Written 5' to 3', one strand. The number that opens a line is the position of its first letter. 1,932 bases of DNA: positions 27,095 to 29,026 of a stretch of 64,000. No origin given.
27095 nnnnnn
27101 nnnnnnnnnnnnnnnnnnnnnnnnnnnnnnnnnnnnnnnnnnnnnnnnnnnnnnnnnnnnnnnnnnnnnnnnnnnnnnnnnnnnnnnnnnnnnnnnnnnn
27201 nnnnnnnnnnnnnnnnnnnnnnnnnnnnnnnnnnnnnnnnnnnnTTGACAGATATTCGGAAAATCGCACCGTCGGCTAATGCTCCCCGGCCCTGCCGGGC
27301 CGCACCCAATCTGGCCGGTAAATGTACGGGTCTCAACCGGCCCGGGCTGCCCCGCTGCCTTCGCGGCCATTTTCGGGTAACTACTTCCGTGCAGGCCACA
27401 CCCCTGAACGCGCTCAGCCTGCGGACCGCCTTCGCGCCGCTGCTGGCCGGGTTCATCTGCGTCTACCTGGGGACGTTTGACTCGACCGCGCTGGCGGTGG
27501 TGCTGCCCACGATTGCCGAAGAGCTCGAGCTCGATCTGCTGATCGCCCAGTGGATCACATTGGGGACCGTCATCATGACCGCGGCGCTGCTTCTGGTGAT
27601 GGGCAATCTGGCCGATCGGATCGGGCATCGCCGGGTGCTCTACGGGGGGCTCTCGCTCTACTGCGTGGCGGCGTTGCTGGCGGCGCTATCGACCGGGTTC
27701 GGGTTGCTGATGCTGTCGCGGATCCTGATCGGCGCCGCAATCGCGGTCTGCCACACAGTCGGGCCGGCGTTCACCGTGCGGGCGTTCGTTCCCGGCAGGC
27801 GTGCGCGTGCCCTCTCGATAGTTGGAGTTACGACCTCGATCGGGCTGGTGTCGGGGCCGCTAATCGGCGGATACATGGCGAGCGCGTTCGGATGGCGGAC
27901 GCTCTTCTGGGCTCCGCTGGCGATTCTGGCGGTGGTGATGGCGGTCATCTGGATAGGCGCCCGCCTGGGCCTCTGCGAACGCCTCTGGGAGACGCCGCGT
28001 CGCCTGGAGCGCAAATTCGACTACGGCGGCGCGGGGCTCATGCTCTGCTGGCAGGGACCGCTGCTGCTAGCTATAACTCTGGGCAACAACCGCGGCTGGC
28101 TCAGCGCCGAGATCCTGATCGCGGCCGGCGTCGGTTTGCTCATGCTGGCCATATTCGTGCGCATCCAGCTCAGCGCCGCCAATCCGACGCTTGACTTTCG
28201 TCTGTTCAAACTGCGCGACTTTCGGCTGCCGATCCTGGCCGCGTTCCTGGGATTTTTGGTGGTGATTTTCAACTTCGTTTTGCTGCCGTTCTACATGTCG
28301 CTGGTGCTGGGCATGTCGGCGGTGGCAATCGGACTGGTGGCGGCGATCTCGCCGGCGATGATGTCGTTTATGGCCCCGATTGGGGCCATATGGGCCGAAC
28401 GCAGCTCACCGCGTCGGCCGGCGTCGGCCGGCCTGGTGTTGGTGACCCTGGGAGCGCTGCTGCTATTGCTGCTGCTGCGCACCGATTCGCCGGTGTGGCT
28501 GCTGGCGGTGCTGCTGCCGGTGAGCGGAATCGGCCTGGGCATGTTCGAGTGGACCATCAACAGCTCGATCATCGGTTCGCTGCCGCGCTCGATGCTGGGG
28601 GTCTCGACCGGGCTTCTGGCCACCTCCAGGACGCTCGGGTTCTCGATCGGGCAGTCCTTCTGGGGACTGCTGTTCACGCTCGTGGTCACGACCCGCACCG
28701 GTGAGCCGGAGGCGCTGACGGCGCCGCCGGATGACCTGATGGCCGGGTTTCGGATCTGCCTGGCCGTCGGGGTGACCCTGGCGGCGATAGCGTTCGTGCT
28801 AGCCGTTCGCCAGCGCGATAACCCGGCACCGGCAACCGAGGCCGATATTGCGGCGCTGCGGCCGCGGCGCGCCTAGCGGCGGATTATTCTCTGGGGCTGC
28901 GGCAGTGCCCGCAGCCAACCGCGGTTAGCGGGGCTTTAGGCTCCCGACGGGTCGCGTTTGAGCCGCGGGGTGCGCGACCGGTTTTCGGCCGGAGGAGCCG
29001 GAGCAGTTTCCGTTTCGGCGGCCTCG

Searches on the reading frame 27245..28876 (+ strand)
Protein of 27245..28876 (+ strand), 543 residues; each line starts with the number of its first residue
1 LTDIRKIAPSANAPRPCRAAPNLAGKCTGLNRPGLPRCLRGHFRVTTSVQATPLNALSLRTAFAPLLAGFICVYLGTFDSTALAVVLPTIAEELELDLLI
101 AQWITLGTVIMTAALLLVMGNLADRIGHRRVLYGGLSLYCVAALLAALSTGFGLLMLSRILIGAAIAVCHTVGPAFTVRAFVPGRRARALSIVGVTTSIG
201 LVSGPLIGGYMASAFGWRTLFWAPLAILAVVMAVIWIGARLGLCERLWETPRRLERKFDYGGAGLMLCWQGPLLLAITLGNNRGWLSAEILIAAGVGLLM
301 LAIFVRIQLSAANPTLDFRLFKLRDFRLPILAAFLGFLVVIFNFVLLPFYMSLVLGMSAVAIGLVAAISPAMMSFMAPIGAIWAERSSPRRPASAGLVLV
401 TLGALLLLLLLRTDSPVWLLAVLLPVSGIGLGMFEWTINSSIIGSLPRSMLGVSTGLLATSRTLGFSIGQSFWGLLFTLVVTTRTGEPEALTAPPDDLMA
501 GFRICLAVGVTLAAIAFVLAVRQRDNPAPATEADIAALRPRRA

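Call 25: search_protein_families(library=pfam, proteins=[window:27245-28876:+], max_evalue=0.0001)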
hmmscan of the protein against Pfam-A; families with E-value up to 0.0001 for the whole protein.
window:27245-28876:+ (543 aa): 1 family
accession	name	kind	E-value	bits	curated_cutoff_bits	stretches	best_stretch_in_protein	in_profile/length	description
PF07690.21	MFS_1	-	1e-45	156.6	33.4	1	70-469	2-346/347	Major Facilitator Superfamily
